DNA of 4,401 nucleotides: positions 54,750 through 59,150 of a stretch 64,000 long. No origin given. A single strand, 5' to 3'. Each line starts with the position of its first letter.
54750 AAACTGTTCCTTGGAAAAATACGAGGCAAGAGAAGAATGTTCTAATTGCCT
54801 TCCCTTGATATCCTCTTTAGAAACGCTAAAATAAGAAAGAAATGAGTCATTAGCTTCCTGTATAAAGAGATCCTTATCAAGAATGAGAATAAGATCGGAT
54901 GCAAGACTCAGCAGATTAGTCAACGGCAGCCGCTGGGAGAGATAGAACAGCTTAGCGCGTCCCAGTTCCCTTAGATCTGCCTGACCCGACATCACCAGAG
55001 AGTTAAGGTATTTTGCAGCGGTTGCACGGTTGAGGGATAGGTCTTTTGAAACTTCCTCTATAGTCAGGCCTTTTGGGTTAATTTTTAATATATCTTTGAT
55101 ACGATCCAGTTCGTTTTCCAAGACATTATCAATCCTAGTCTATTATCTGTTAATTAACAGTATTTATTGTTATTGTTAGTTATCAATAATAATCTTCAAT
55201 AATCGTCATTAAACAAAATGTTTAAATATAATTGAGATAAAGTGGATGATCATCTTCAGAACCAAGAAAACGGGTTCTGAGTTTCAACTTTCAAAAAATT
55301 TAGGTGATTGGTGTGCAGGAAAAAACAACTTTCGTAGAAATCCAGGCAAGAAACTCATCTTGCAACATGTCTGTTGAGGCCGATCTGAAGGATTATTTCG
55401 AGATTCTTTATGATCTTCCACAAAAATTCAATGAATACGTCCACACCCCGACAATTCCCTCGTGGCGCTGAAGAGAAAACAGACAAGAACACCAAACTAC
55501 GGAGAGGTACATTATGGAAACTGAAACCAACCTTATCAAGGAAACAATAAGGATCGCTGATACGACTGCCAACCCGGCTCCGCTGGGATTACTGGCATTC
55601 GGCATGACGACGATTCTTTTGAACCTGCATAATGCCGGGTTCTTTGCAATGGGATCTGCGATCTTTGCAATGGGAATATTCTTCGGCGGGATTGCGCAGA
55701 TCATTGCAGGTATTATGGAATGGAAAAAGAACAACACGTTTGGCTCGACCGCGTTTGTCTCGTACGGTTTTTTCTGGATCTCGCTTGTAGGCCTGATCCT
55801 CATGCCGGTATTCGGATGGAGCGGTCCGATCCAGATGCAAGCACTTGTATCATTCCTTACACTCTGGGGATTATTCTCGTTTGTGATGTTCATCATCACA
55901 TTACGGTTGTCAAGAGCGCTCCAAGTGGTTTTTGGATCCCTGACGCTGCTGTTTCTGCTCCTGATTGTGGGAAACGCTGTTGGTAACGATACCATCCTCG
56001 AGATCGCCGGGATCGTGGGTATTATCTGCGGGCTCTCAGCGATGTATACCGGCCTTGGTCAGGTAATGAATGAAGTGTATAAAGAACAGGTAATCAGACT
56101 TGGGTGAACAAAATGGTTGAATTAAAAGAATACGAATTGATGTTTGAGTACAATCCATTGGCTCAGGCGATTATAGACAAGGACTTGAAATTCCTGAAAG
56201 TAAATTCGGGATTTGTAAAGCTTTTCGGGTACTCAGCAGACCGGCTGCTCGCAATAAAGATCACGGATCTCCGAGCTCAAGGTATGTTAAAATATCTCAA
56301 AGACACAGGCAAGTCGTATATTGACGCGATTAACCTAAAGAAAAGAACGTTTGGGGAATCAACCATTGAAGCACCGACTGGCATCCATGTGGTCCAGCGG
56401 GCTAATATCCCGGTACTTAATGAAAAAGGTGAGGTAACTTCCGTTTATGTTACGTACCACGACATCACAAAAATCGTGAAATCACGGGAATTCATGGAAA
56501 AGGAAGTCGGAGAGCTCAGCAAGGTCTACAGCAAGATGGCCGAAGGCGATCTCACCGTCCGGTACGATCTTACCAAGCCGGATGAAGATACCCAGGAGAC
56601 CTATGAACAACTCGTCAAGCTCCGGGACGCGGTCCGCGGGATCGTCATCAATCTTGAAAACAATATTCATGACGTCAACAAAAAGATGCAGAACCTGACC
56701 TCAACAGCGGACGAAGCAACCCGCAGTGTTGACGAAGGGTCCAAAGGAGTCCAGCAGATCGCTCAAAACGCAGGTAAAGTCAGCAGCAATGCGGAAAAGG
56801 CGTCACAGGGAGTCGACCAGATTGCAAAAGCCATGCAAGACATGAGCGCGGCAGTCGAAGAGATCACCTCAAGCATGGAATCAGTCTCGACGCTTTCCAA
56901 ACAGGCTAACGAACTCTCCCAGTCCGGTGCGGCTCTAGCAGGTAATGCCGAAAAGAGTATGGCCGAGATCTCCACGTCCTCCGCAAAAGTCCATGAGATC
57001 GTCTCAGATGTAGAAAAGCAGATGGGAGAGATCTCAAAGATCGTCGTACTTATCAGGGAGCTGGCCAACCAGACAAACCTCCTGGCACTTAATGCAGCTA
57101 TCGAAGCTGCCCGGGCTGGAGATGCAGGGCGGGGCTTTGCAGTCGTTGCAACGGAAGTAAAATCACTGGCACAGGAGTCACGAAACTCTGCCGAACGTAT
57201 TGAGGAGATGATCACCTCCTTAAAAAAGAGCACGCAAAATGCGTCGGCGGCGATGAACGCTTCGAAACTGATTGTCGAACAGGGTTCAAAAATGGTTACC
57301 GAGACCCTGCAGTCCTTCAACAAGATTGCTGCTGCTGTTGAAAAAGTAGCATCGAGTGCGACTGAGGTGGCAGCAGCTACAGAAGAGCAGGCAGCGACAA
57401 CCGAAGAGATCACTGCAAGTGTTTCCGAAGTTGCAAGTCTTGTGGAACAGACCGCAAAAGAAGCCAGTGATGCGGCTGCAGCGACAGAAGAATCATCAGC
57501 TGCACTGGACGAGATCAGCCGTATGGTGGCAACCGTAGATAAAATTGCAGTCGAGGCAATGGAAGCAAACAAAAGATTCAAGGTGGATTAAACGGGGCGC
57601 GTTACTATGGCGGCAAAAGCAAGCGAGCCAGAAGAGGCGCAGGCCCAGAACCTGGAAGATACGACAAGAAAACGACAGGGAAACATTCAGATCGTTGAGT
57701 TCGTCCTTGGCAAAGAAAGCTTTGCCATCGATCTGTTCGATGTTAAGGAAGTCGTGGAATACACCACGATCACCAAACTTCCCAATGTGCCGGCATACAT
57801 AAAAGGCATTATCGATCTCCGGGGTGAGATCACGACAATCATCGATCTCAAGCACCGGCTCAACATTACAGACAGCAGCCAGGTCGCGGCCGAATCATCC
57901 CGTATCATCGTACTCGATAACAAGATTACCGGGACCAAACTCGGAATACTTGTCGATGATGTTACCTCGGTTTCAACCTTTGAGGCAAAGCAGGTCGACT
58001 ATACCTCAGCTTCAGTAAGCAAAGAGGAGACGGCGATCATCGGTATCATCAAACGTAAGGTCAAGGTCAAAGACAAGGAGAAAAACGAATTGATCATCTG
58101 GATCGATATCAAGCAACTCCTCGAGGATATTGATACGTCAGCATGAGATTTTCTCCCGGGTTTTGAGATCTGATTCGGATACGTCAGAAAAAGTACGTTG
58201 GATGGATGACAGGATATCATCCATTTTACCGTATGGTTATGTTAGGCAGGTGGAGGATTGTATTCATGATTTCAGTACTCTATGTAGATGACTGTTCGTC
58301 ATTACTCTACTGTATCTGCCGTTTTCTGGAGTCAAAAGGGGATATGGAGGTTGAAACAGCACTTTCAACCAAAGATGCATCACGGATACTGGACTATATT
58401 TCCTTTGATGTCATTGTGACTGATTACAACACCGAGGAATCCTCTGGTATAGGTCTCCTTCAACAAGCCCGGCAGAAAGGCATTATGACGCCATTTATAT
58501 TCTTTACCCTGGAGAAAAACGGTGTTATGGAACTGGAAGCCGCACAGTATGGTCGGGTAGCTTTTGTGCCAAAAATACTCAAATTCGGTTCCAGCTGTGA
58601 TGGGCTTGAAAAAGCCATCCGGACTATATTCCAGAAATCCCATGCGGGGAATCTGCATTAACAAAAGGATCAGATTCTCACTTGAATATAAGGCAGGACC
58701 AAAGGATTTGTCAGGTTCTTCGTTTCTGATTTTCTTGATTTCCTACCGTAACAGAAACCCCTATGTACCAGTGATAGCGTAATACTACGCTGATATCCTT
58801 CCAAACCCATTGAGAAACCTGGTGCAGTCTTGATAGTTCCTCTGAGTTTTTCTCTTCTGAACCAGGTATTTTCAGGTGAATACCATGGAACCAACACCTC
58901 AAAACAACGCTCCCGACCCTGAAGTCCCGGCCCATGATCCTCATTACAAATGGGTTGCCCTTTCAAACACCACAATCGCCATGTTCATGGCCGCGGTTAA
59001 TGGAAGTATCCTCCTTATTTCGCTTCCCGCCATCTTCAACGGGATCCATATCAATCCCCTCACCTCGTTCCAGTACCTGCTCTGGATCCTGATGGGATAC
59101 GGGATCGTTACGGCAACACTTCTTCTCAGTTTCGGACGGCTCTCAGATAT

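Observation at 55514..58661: Acetate-channel gene translationally coupled to a soluble PAS chemoreceptor, CheW and a receiver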

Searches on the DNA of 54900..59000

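Call 74: search_rna_families(source=window, start=54900, end=59000, threshold=evalue, max_evalue=1)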
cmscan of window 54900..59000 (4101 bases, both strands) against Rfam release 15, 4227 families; matches with E-value up to 1: 0.
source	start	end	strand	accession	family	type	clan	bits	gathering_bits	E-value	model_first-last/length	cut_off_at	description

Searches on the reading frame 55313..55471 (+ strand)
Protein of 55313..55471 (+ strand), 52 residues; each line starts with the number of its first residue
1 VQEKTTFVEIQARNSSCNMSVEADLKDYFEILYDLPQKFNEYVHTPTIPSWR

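Call 48: search_protein_families(library=ncbifam, proteins=[window:55313-55471:+], max_evalue=0.001)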
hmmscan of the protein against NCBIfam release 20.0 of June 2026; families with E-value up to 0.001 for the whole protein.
window:55313-55471:+ (52 aa): 0 families
